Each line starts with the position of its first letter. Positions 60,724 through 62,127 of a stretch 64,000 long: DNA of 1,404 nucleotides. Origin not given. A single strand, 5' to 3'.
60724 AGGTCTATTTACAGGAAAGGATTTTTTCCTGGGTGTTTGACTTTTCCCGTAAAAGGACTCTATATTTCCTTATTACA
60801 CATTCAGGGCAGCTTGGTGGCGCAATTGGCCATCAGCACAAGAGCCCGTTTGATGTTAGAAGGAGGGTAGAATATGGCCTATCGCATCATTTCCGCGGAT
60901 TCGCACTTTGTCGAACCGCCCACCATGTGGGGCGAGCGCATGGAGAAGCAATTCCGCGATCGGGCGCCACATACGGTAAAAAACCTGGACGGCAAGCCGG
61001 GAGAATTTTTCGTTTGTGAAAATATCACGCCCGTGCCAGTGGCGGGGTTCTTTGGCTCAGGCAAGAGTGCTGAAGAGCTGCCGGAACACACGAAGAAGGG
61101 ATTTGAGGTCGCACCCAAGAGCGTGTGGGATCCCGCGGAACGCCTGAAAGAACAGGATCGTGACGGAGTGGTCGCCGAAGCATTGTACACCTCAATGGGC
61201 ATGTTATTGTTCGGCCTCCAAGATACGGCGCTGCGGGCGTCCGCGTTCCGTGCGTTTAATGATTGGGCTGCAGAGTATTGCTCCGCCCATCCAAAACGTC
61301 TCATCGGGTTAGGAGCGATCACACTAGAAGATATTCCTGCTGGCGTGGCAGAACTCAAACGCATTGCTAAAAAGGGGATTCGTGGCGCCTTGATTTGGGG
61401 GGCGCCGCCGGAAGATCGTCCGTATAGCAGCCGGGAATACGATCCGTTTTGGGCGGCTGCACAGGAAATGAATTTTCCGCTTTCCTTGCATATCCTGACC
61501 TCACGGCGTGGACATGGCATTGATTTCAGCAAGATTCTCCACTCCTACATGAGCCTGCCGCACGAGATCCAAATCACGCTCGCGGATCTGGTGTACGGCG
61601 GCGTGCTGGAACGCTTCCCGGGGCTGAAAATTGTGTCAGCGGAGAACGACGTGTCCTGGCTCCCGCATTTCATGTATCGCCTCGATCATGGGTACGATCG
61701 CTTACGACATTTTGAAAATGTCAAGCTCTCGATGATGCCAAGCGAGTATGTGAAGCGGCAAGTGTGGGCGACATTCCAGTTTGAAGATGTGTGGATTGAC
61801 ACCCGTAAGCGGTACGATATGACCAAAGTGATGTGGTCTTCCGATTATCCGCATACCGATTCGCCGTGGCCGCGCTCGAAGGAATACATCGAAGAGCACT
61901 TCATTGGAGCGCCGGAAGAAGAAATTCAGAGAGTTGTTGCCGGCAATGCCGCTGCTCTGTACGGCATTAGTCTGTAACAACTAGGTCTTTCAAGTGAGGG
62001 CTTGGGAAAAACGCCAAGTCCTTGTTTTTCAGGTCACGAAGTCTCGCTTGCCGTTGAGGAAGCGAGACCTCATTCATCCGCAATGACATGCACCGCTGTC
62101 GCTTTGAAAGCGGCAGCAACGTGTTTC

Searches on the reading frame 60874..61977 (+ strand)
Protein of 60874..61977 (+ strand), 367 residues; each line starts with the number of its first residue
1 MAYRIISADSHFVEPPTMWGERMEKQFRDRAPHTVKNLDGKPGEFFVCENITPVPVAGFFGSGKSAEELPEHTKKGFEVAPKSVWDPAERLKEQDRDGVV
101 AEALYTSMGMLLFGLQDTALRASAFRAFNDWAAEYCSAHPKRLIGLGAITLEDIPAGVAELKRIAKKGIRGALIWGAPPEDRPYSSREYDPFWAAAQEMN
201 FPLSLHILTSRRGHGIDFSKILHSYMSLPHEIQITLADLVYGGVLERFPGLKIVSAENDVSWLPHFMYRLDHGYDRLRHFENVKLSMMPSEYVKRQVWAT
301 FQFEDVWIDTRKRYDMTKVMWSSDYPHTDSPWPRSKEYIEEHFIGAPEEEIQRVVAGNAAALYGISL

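Call 9: search_protein_families(library=pfam, proteins=[window:60874-61977:+], max_evalue=0.001)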
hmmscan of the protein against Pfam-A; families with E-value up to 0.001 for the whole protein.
window:60874-61977:+ (367 aa): 1 family
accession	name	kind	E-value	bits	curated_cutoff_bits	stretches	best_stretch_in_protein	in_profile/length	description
PF04909.20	Amidohydro_2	-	1.9e-32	113.6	26.4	1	81-365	15-289/289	Amidohydrolase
